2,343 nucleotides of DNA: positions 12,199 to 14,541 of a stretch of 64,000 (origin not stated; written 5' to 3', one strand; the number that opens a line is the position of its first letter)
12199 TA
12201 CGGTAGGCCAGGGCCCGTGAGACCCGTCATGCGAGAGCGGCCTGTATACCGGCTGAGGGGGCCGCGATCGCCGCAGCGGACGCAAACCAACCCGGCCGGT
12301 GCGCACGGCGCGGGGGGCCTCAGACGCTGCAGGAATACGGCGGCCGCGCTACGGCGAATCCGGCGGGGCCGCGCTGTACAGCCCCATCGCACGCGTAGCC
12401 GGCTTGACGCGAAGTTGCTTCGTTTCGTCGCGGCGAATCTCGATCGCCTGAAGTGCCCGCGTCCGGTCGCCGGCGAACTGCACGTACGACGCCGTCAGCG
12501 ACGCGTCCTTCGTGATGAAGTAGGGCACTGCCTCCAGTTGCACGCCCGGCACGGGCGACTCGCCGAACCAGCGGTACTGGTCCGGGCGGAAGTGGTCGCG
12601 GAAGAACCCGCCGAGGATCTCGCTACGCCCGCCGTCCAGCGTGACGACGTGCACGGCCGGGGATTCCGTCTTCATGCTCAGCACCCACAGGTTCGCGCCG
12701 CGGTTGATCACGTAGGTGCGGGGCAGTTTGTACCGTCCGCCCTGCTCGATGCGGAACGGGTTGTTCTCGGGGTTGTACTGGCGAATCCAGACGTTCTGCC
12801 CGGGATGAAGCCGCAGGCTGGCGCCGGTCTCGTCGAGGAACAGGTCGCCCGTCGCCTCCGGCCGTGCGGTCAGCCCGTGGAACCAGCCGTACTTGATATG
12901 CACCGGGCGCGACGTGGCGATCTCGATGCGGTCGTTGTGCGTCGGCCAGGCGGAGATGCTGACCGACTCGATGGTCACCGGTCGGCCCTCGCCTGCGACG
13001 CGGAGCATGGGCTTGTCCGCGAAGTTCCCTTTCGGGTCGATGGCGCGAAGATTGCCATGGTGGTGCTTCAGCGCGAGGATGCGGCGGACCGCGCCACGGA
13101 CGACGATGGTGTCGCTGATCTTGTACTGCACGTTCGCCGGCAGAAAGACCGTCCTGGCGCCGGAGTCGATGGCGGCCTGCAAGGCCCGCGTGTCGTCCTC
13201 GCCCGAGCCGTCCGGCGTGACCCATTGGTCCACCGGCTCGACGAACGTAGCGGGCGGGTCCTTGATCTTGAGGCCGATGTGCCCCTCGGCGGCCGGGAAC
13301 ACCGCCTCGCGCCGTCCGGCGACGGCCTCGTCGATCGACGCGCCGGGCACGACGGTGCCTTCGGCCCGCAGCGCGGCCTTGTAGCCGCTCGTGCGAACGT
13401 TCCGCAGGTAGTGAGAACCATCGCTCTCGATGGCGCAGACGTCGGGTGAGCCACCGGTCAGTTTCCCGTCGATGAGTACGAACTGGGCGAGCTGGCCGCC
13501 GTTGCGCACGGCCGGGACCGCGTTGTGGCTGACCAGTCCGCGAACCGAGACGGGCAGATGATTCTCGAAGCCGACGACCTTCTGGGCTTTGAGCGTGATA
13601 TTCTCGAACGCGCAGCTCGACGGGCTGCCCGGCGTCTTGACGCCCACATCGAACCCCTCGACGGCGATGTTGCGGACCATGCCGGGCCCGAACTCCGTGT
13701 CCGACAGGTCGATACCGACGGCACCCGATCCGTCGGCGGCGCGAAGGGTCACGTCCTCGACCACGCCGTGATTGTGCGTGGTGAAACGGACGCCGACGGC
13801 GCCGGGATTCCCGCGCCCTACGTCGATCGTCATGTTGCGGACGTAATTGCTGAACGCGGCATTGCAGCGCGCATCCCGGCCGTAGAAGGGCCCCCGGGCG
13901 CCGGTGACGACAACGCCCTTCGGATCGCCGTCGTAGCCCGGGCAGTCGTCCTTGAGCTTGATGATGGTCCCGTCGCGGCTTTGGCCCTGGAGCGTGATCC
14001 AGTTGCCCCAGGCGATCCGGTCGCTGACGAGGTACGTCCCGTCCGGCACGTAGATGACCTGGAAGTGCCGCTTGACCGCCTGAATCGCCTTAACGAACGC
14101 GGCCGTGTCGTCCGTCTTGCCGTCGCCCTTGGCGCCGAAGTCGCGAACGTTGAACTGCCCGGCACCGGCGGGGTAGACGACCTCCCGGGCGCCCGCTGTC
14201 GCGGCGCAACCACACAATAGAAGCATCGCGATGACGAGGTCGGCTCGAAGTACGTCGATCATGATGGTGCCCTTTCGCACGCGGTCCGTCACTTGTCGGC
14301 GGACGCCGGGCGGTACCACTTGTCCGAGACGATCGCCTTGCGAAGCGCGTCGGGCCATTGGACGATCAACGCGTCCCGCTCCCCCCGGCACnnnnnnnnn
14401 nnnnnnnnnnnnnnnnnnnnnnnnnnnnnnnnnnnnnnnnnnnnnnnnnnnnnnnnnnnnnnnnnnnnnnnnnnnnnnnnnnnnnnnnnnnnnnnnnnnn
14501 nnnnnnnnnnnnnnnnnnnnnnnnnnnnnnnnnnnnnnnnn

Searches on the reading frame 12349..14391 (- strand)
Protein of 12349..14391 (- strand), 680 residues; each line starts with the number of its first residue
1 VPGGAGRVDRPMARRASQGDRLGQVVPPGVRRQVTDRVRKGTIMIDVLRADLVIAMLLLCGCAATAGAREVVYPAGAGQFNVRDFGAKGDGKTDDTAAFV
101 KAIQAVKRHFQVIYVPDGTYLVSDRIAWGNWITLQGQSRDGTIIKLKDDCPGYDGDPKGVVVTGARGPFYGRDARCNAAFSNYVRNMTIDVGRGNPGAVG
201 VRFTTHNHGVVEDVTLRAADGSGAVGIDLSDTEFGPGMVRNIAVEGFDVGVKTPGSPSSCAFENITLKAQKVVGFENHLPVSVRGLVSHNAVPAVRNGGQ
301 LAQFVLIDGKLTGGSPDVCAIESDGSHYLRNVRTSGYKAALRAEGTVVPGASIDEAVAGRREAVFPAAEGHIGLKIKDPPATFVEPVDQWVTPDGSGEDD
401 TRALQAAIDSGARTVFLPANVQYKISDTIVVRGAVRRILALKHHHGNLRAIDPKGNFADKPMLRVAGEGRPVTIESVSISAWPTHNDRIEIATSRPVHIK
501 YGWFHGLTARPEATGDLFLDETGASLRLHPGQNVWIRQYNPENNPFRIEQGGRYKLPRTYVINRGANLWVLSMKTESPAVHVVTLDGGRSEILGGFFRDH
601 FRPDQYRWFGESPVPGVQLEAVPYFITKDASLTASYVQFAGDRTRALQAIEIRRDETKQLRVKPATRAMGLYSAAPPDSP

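Call 3: search_protein_families(library=pfam, proteins=[window:12349-14391:-], max_evalue=0.1)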
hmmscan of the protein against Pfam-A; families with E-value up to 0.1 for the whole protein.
window:12349-14391:- (680 aa): 2 families
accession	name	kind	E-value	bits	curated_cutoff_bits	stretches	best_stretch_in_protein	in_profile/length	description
PF12708.12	Pect-lyase_RHGA_epim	-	1.4e-29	103.8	27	1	80-271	2-187/213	Rhamnogalacturonase A/epimerase, pectate lyase-like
PF12218.14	End_N_terminal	-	0.05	13.7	26.3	0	87-106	1-20/67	N terminal extension of bacteriophage endosialidase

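Call 4: search_protein_families(library=ncbifam, proteins=[window:12349-14391:-], max_evalue=0.1)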
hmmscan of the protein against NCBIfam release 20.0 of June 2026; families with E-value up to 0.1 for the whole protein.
window:12349-14391:- (680 aa): 2 families
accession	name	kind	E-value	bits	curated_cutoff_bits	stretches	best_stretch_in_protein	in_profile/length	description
NF049898.1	RhamgalacuronBT4146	equivalog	1.2e-05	24.3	500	1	82-122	1-42/445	rhamnogalacturonidase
NF049892.1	AlphdgalacturondseBT4155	equivalog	0.00055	18.7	800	1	69-150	42-119/454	alpha-d-galacturonidase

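Call 43: search_solved_structures(query=window:12349-14262:-, max_evalue=0.01)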
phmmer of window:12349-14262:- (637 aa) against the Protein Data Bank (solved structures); distinct sequences matched with E-value up to 0.01: 15.
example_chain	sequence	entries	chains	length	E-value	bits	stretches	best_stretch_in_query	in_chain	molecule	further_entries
3eqn_A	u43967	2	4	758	3.1e-09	39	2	36-175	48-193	Glucan 1,3-beta-glucosidase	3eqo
5m5z_A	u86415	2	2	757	2.4e-07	32.8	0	38-95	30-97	Beta-1,3-glucanase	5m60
6qz9_A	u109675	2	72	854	6.1e-06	28.2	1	38-106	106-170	Pre-neck appendage protein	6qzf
3gq7_A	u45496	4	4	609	9.2e-06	27.6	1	38-106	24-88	Preneck appendage protein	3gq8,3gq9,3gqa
3suc_A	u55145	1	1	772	1.3e-05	27.1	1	38-106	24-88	Preneck appendage protein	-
7chu_A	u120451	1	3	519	3.5e-05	25.7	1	37-167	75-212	Putative pectin lyase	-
7b8b_A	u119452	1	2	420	0.00024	22.9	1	38-79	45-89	Polygalacturonase ADPG2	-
7b7a_A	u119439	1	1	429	0.0003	22.6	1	26-79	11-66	Pectin lyase-like superfamily protein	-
2pyg_A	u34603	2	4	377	0.0012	20.6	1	37-105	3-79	Poly(beta-D-mannuronate) C5 epimerase 4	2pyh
5lw3_A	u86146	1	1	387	0.0017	20.1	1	37-82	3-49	Poly(beta-D-mannuronate) C5 epimerase 6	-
8xfq_A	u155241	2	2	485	0.002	19.9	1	36-80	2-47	mannuronan 5-epimerase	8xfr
8ja4_A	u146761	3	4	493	0.0021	19.8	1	36-80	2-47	mannuronan 5-epimerase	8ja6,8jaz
8ikx_A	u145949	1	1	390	0.0049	18.6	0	35-79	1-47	Pectin lyase-like superfamily protein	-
3jur_A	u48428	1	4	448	0.0071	18.1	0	36-79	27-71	Exo-poly-alpha-D-galacturonosidase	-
3zpp_A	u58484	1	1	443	0.009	17.7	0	36-83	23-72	CELL WALL SURFACE ANCHOR FAMILY PROTEIN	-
